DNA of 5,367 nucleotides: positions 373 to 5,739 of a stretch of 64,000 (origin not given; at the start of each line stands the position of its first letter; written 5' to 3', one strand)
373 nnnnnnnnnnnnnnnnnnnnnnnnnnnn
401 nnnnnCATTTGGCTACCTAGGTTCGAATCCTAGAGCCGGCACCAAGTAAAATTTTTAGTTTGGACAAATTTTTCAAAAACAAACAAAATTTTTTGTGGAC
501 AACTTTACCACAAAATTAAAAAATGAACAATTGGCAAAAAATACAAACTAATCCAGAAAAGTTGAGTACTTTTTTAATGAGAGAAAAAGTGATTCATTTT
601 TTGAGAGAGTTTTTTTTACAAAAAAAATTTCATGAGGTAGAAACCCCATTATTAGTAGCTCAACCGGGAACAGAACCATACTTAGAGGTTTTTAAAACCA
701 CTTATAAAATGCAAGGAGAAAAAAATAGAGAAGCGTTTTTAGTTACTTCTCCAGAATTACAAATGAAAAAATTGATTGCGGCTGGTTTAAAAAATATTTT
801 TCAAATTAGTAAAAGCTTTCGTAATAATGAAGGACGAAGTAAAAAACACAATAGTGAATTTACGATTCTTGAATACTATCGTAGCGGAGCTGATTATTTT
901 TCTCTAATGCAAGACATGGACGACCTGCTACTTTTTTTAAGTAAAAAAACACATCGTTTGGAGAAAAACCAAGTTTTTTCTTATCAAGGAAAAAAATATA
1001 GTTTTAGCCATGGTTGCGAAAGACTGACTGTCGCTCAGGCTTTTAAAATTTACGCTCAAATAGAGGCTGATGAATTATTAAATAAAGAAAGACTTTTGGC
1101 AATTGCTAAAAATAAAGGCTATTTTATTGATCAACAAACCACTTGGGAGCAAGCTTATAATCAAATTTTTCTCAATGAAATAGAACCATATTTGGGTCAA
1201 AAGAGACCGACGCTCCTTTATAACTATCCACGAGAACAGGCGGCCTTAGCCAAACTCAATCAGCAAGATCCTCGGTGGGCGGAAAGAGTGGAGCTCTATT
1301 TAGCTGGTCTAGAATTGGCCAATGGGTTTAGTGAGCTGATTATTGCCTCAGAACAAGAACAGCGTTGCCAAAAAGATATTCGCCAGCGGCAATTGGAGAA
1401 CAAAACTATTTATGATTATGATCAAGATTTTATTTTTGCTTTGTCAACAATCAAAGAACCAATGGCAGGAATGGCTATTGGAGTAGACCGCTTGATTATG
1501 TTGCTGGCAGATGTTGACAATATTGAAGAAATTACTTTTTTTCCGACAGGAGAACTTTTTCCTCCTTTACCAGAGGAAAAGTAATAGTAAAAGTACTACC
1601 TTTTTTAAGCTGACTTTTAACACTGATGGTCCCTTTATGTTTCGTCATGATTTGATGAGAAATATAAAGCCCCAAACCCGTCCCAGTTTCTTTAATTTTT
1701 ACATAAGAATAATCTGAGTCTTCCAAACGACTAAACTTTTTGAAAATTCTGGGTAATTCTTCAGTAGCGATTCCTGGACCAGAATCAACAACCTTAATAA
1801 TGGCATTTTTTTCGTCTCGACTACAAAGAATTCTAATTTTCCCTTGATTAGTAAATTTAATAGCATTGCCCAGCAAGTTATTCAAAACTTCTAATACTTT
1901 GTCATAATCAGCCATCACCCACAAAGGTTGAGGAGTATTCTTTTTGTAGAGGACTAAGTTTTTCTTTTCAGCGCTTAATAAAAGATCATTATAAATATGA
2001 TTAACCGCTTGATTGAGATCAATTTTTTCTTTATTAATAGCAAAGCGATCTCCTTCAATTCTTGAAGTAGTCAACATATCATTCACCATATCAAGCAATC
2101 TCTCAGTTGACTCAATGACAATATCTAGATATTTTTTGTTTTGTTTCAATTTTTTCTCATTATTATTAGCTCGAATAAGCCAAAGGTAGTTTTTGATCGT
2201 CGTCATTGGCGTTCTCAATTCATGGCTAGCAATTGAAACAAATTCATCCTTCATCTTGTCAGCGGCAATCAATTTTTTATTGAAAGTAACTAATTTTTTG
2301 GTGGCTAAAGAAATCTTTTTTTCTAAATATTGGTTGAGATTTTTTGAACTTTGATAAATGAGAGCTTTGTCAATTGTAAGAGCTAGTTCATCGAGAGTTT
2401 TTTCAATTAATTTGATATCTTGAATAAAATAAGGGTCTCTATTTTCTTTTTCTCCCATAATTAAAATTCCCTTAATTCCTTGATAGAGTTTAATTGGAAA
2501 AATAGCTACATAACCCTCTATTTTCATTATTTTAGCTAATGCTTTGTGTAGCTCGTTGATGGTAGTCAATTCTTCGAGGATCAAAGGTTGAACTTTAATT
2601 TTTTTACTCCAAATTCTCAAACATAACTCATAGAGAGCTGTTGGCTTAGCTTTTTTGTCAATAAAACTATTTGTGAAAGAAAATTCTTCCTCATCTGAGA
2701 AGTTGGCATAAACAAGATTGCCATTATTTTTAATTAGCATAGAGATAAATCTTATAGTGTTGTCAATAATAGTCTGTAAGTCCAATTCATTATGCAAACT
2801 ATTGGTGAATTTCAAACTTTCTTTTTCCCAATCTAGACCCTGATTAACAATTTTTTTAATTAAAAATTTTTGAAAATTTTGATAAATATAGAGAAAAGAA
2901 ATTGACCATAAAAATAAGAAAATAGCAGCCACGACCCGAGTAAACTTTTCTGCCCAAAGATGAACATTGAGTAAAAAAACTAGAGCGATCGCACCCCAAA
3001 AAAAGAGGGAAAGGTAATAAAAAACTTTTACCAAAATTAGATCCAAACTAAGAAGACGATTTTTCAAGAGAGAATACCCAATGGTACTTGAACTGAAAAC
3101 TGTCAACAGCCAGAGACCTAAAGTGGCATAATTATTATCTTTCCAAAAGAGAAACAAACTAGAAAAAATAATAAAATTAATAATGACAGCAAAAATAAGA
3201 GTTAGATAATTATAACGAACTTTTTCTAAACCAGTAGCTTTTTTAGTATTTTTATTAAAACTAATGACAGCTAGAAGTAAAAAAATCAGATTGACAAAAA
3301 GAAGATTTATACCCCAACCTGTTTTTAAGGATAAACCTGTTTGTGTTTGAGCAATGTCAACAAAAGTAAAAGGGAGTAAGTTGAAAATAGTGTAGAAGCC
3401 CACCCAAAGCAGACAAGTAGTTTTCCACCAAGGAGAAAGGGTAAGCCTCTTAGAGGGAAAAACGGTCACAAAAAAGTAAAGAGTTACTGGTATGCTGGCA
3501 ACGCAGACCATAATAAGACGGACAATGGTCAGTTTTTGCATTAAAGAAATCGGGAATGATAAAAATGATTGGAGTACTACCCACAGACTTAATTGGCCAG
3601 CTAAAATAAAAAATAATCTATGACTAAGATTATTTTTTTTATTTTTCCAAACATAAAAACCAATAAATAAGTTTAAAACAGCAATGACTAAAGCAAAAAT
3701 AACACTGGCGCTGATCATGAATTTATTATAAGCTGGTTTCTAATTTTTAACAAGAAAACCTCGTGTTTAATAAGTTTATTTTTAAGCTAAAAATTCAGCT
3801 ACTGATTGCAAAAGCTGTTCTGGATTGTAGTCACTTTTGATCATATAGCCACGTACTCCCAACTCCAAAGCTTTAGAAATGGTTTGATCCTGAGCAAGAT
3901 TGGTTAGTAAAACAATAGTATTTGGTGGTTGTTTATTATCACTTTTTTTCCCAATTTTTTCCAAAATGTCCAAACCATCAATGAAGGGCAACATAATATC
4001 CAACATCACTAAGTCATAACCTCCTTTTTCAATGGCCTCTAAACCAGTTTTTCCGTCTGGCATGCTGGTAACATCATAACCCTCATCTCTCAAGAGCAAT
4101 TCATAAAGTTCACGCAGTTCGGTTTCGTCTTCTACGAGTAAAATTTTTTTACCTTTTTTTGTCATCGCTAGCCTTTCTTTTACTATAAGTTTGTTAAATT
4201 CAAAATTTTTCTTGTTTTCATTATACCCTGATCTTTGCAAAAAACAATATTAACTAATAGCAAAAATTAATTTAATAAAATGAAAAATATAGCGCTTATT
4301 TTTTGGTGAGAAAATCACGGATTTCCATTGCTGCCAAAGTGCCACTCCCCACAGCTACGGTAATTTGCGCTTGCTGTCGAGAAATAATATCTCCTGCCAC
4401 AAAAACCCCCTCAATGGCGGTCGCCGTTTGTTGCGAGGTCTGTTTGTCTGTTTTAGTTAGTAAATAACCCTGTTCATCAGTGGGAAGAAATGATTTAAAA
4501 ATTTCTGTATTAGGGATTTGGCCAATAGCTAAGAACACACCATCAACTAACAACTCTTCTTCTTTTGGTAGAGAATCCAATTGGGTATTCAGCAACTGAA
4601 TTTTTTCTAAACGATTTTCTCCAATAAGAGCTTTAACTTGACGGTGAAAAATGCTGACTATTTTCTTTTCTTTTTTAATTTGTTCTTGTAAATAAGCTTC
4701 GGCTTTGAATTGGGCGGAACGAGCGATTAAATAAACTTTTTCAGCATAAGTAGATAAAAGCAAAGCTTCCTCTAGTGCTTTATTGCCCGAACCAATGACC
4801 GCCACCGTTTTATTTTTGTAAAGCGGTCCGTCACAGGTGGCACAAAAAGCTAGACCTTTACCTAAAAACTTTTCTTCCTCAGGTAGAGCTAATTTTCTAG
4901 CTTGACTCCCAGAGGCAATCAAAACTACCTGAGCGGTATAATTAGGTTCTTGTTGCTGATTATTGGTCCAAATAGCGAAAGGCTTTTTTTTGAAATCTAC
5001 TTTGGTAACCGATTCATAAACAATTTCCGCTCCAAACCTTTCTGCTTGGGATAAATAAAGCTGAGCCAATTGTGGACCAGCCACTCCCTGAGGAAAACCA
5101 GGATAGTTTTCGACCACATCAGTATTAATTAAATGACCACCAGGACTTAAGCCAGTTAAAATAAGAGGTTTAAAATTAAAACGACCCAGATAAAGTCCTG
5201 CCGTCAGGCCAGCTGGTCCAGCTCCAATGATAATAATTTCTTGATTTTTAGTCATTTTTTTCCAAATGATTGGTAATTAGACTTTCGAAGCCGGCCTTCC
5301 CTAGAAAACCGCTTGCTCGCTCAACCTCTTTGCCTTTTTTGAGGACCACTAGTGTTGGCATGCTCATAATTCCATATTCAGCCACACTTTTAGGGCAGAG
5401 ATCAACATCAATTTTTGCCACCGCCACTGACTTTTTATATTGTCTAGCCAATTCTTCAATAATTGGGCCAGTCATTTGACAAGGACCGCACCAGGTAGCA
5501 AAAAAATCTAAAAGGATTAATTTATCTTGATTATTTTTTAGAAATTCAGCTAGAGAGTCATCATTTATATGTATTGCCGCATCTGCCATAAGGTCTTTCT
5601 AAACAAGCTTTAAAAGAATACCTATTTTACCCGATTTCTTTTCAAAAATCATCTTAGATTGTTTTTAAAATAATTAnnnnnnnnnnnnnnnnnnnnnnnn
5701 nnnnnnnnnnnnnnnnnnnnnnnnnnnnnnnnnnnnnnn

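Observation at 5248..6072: Secreted 14-cysteine mini-protein encoded directly upstream of trxA-trxB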

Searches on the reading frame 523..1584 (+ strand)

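Call 39: search_protein_families(library=pfam, proteins=[window:523-1584:+], max_evalue=0.00001)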
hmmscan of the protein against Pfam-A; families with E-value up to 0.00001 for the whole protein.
window:523-1584:+ (353 aa): 1 family
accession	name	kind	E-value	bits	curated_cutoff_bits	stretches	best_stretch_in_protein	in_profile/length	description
PF00152.25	tRNA-synt_2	-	1.9e-47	162.2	25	1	7-342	13-306/308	tRNA synthetases class II (D, K and N)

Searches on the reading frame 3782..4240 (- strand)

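Call 3: search_protein_families(library=pfam, proteins=[window:3782-4240:-], max_evalue=0.1)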
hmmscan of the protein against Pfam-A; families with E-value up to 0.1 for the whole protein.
window:3782-4240:- (152 aa): 1 family
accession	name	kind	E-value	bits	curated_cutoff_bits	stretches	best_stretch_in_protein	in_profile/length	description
PF00072.30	Response_reg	-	1.9e-22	80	30.2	1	33-147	1-110/111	Response regulator receiver domain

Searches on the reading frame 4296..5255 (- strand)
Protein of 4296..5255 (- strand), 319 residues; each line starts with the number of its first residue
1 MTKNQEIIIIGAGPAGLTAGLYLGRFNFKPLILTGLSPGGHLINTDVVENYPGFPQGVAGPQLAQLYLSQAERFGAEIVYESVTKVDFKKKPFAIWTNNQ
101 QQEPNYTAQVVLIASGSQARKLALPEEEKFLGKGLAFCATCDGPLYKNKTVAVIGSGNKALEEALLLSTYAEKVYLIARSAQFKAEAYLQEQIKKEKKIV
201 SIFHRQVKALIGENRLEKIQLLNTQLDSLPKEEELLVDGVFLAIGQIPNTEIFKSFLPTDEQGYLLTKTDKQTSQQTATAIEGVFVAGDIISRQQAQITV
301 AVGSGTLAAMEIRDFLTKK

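Call 3: search_protein_families(library=pfam, proteins=[window:4296-5255:-], max_evalue=0.1)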
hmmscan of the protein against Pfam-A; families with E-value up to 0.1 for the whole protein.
window:4296-5255:- (319 aa): 12 families
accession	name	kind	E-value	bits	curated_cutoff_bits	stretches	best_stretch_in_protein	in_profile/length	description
PF07992.20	Pyr_redox_2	-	4.2e-43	148.3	26.1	1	6-305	2-291/291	Pyridine nucleotide-disulphide oxidoreductase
PF13738.12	Pyr_redox_3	-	1.4e-17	64.4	30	2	61-288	81-305/305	Pyridine nucleotide-disulphide oxidoreductase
PF00070.33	Pyr_redox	-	1.7e-09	38.5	22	1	151-221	2-79/82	Pyridine nucleotide-disulphide oxidoreductase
PF01946.23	Thi4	-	2e-05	24.4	26.2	1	5-40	18-55/235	Thi4 family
PF01266.30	DAO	-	6.5e-05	23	27.9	1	60-123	148-209/353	FAD dependent oxidoreductase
PF13241.12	NAD_binding_7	-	0.0012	19.9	22.1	1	147-249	6-71/104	Putative NAD(P)-binding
PF03486.20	HI0933_like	-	0.0019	18.1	50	0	6-25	2-21/244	HI0933-like protein Rossmann domain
PF01494.25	FAD_binding_3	-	0.0022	17.7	22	1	6-25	3-22/349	FAD binding domain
PF13450.12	NAD_binding_8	-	0.0053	17.4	21.9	1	9-42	1-35/68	NAD(P)-binding Rossmann-like domain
PF13434.12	Lys_Orn_oxgnase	-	0.014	14.9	21.3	1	73-185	107-227/339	L-lysine 6-monooxygenase/L-ornithine 5-monooxygenase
PF00890.30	FAD_binding_2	-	0.017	14.8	20.4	0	7-38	2-33/414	FAD binding domain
PF00743.25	FMO-like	-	0.036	13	22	1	123-183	158-218/532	Flavin-binding monooxygenase-like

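Call 17: find_related_loci(query=window:4296-5255:-, collection=genome_contigs, flank=4000)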
Query window:4296-5255:- (319 aa) in genome_contigs; peptide patterns used: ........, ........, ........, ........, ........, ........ (x = any residue, [..] = any of these).
188 stretches matched a pattern; 14 encode a relative of the query (tblastn E <= 1e-3); 14 distinct loci.
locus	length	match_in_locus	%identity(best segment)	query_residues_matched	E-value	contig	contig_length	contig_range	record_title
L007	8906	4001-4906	44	4-319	5e-78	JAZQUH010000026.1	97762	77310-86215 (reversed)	MAG: Alphaproteobacteria bacterium isolate T1900045181_TC20190177.MAGScoT_cleanbin_000009 SGB_5241_k141_500068, whole ge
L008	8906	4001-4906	44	4-319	2e-77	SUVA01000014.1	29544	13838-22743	MAG: Alphaproteobacteria bacterium isolate SIG60 NODE_32070_length_29544_cov_3.632151, whole genome shotgun sequence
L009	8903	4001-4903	40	2-318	9e-70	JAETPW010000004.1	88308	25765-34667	MAG: Clostridiaceae bacterium isolate S24_Bin1 scaffold_364, whole genome shotgun sequence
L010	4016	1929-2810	40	6-316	7e-67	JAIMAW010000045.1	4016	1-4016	MAG: Candidatus Pacearchaeota archaeon isolate HOT.MB2.108 Contig47, whole genome shotgun sequence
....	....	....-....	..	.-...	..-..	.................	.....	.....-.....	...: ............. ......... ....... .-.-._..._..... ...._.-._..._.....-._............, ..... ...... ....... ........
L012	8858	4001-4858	39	6-309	2e-66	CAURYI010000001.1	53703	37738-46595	MAG TPA_asm: uncultured Eubacteriales bacterium isolate ERR9969169_bin.7_MetaWRAP_v1.3_MAG genome assembly, contig: ERZ2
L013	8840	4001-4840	41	18-317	6e-66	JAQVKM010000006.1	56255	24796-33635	MAG: Bacilli bacterium isolate STE_87 NODE_945_length_56255_cov_5.894652_Sandtown_E, whole genome shotgun sequence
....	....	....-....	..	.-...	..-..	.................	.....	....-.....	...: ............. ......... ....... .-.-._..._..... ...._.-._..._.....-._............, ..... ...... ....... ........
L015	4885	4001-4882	38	1-309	8e-60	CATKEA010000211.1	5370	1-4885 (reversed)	MAG: uncultured Bacilli bacterium isolate iMGMC-980_1678881718 genome assembly, contig: MegahitA5_171116, whole genome s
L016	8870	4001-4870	37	17-317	6e-59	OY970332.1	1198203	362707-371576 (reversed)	MAG: uncultured bacterium isolate MFD05580.bin.2.45 genome assembly, chromosome: 1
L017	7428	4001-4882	39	1-309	1e-58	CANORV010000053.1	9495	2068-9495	MAG TPA_asm: uncultured Tenericutes bacterium isolate SRR15604509_bin.40_metawrap_v1.3_MAG genome assembly, contig: NODE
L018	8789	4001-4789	30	5-289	7e-28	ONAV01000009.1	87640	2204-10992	uncultured Selenomonadales bacterium isolate RUG140 genome assembly, contig: scaffold_524, whole genome shotgun sequence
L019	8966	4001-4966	26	6-315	8e-23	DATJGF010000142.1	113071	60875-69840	MAG TPA_asm: Candidatus Limnocylindrales bacterium isolate SMAG_U15479 k141_9552709, whole genome shotgun sequence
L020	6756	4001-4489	26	6-162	7e-10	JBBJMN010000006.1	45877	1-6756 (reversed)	MAG: Candidatus Nitrosocosmicus sp. isolate RUP_SRG_31 NODE_643_length_45877_cov_6.145672, whole genome shotgun sequence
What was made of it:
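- Tried and rejected: The GTDB genome scan with TrxB found no near relative; the best hit was 44% identical (call 17).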

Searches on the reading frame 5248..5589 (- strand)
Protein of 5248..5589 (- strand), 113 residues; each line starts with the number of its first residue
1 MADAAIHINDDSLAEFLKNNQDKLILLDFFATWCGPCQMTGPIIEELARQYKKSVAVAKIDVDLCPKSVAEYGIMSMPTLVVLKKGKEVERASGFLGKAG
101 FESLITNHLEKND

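Call 3: search_protein_families(library=pfam, proteins=[window:5248-5589:-], max_evalue=0.1)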
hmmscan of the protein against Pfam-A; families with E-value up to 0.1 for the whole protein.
window:5248-5589:- (113 aa): 11 families
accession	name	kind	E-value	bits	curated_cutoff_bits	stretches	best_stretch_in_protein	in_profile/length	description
PF00085.26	Thioredoxin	-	1e-25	90.1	23.5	1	7-105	4-101/103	Thioredoxin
PF13905.12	Thioredoxin_8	-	8.2e-08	32.9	27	1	23-62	2-43/94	Thioredoxin-like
PF13728.12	TraF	-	6.3e-06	26.6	23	1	8-87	115-203/224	F plasmid transfer operon protein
PF04756.19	OST3_OST6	-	1.9e-05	24.7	27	1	4-87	12-106/294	OST3 / OST6 family, transporter family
PF13098.12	Thioredoxin_2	-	7e-05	23.6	27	1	21-104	4-103/104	Thioredoxin-like domain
PF14595.12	Thioredoxin_9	-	0.00042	20.7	25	1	10-87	30-108/129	Thioredoxin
PF08534.16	Redoxin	-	0.00084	19.6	26.6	1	17-54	23-61/148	Redoxin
PF00578.27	AhpC-TSA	-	0.00093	19.6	26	1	14-64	21-69/124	AhpC/TSA family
PF07449.17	HyaE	-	0.002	18.6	22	1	7-89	13-96/108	Hydrogenase-1 expression protein HyaE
PF13192.12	Thioredoxin_3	-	0.0023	18.3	24.8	1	32-82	8-55/76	Thioredoxin domain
PF13899.12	Thioredoxin_7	-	0.048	14.2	27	1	20-39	15-34/83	Thioredoxin-like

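Call 19: list_cluster_members(proteins=[P0001, window:5248-5589:-, window:4296-5255:-])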
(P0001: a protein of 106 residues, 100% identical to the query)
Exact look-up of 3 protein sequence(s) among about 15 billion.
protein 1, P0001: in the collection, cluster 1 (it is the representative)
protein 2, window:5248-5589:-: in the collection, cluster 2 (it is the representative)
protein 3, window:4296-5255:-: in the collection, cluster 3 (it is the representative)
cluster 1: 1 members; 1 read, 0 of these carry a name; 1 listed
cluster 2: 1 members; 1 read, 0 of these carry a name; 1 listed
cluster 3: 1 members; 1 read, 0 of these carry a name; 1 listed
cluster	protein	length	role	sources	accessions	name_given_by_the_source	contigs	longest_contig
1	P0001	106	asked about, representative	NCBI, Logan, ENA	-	-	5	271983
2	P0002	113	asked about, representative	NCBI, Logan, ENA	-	-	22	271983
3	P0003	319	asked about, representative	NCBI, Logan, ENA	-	-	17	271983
